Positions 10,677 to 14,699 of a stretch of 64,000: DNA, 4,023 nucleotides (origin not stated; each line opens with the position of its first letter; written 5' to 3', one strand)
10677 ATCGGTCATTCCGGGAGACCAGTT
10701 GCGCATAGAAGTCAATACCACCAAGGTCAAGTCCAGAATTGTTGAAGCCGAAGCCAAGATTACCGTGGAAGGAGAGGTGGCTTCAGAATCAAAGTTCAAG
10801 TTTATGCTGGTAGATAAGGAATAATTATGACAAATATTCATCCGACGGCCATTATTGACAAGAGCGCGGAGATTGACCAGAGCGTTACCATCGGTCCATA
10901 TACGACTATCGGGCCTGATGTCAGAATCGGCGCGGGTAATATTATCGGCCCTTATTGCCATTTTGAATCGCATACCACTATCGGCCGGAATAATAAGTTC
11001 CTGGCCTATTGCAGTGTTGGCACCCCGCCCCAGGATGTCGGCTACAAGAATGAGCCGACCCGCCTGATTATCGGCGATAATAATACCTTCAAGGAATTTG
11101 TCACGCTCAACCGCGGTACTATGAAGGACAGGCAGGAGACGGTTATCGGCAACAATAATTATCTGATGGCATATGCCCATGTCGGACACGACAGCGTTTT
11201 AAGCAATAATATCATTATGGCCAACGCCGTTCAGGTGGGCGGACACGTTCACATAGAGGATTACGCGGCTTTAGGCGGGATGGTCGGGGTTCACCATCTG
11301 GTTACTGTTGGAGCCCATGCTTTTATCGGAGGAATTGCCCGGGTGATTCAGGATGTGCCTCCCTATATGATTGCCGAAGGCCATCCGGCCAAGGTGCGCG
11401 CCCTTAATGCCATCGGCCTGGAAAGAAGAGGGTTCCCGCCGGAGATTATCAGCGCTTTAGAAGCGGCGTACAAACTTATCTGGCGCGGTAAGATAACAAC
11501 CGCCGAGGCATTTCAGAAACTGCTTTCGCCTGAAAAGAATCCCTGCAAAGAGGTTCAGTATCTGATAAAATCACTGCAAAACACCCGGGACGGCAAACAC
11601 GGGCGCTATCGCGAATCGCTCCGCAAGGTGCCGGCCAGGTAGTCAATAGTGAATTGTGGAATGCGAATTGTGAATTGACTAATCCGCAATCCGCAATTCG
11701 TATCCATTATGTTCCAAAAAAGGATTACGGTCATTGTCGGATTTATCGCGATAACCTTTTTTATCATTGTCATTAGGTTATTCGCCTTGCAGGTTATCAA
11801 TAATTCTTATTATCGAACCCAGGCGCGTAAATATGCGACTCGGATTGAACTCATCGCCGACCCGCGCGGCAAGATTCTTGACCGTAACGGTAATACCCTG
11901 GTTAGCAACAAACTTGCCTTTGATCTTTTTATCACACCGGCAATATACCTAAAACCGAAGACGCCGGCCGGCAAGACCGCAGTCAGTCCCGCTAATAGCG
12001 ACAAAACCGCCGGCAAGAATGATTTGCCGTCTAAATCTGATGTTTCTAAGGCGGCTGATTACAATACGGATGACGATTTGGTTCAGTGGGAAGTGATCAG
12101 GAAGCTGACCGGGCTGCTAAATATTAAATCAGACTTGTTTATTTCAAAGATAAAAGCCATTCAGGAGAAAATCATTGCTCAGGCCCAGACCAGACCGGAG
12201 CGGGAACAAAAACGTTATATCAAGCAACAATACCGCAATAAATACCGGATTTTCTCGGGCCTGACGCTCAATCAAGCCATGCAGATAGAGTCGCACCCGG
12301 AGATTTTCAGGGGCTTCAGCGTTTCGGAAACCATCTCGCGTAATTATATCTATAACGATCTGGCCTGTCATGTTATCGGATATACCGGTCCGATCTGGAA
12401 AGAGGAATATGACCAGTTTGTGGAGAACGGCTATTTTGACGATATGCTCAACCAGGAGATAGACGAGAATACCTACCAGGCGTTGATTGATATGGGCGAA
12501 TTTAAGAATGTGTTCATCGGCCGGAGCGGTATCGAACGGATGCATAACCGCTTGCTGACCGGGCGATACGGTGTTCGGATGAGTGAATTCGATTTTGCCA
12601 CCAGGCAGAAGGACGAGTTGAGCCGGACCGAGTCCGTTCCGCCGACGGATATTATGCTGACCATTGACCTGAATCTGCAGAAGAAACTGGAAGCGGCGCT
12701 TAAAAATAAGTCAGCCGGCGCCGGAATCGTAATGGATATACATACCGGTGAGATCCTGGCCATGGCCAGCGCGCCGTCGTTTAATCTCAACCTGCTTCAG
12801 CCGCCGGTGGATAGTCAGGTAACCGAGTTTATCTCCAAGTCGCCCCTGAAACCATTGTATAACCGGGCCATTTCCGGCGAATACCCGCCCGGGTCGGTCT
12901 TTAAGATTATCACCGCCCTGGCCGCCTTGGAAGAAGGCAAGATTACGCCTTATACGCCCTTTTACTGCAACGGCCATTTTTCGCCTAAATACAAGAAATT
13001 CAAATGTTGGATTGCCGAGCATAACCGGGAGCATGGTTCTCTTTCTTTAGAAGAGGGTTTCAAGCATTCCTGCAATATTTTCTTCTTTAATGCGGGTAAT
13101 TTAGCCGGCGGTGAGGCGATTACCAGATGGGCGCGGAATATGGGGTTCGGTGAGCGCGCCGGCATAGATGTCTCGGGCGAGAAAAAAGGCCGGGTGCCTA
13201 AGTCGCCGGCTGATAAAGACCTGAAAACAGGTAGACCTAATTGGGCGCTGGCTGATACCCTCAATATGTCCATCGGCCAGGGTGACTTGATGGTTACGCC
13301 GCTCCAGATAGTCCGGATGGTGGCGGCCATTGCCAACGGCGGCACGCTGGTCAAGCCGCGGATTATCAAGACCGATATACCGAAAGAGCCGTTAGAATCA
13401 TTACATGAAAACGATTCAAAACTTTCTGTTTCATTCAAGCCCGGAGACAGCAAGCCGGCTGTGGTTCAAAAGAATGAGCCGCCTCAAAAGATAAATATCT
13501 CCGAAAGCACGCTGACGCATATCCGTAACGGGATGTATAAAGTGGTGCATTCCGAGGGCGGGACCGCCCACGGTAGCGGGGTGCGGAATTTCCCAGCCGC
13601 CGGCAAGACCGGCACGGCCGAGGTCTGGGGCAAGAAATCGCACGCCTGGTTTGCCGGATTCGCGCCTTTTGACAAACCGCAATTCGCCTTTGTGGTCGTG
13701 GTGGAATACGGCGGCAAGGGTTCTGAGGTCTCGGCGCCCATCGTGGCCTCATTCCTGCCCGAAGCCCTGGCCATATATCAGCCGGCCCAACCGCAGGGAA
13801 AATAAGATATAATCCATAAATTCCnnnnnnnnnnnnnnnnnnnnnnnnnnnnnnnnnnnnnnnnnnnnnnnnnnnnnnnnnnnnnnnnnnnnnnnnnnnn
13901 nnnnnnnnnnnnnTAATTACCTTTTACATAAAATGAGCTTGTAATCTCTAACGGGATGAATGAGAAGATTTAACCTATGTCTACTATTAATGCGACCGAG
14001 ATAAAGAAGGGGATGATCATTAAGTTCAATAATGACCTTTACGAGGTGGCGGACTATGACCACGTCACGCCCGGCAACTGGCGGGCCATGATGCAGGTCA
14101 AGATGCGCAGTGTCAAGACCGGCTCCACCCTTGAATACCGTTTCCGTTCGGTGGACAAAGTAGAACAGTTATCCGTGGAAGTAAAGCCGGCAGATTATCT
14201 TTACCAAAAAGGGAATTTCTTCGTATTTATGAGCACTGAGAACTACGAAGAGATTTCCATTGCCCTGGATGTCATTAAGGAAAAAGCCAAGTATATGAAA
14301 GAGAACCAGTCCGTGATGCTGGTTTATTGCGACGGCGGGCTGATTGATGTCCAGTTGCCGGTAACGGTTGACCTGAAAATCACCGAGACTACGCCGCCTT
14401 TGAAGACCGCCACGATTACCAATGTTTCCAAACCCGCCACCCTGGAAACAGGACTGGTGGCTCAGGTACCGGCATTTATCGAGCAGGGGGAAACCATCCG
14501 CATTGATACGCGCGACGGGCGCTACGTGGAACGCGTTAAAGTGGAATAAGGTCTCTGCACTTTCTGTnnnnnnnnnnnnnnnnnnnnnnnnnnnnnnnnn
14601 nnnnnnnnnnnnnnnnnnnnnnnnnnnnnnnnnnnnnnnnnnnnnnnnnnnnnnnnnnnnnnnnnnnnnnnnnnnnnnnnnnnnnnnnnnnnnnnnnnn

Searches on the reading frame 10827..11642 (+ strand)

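Call 90: search_protein_families(library=pfam, proteins=[window:10827-11642:+], max_evalue=0.00001)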
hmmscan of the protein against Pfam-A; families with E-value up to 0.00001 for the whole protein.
window:10827-11642:+ (271 aa): 3 families
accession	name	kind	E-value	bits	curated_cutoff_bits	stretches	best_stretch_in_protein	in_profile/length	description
PF13720.11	Acetyltransf_11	-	2.1e-22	79.7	24.5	1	176-256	1-80/82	Udp N-acetylglucosamine O-acyltransferase; Domain 2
PF00132.30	Hexapep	-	4e-20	71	27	1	31-65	1-35/36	Bacterial transferase hexapeptide (six repeats)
PF25084.1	LbH_EIF2B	-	1.8e-07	31.5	54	0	8-53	10-54/105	EIF2B subunit epsilon LbH domain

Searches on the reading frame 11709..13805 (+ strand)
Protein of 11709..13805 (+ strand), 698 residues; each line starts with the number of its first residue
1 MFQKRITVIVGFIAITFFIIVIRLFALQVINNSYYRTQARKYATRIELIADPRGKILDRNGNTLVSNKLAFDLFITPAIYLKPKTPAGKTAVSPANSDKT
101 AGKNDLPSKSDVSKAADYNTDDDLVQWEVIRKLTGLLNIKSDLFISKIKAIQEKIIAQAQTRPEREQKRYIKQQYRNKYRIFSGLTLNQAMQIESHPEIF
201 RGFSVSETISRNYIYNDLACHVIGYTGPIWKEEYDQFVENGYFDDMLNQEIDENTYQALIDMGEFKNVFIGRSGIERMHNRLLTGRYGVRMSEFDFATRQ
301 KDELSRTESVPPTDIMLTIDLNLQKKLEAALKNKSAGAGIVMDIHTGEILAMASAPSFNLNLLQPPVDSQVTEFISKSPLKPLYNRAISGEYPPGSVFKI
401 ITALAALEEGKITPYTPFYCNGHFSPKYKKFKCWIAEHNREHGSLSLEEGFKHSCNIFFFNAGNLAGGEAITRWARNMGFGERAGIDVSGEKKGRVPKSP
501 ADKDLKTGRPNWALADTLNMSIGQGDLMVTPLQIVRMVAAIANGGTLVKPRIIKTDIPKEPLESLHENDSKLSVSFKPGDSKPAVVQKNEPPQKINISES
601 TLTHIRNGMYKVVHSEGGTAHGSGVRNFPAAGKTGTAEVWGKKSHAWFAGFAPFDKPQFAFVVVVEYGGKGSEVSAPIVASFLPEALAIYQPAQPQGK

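Call 90: search_protein_families(library=pfam, proteins=[window:11709-13805:+], max_evalue=0.00001)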
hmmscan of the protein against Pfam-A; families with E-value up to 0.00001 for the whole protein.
window:11709-13805:+ (698 aa): 2 families
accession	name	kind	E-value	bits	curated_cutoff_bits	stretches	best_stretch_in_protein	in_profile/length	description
PF00905.27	Transpeptidase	-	9.6e-69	232.3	22.1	1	337-681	1-296/299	Penicillin binding protein transpeptidase domain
PF03717.20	PBP_dimer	-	2e-25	90.7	24.4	1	52-299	5-174/180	Penicillin-binding Protein dimerisation domain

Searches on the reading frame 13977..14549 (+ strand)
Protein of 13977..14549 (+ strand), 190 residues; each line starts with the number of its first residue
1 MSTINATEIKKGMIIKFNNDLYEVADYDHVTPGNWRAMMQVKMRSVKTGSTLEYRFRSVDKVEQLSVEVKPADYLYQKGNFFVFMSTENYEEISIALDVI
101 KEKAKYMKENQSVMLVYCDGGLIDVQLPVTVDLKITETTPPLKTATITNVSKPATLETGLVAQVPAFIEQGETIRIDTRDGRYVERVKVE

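Call 90: search_protein_families(library=pfam, proteins=[window:13977-14549:+], max_evalue=0.00001)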
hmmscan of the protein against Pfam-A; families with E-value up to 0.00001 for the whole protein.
window:13977-14549:+ (190 aa): 3 families
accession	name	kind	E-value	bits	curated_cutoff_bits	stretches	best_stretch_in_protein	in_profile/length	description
PF09285.17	Elong-fact-P_C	-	1.2e-23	82.9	25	1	131-186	1-56/56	Elongation factor P, C-terminal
PF08207.18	EFP_N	-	2.1e-21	76.1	23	1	6-62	2-58/58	Elongation factor P (EF-P) KOW-like domain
PF01132.26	EFP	-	1.2e-15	57.6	27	1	71-120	2-51/54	Elongation factor P (EF-P) OB domain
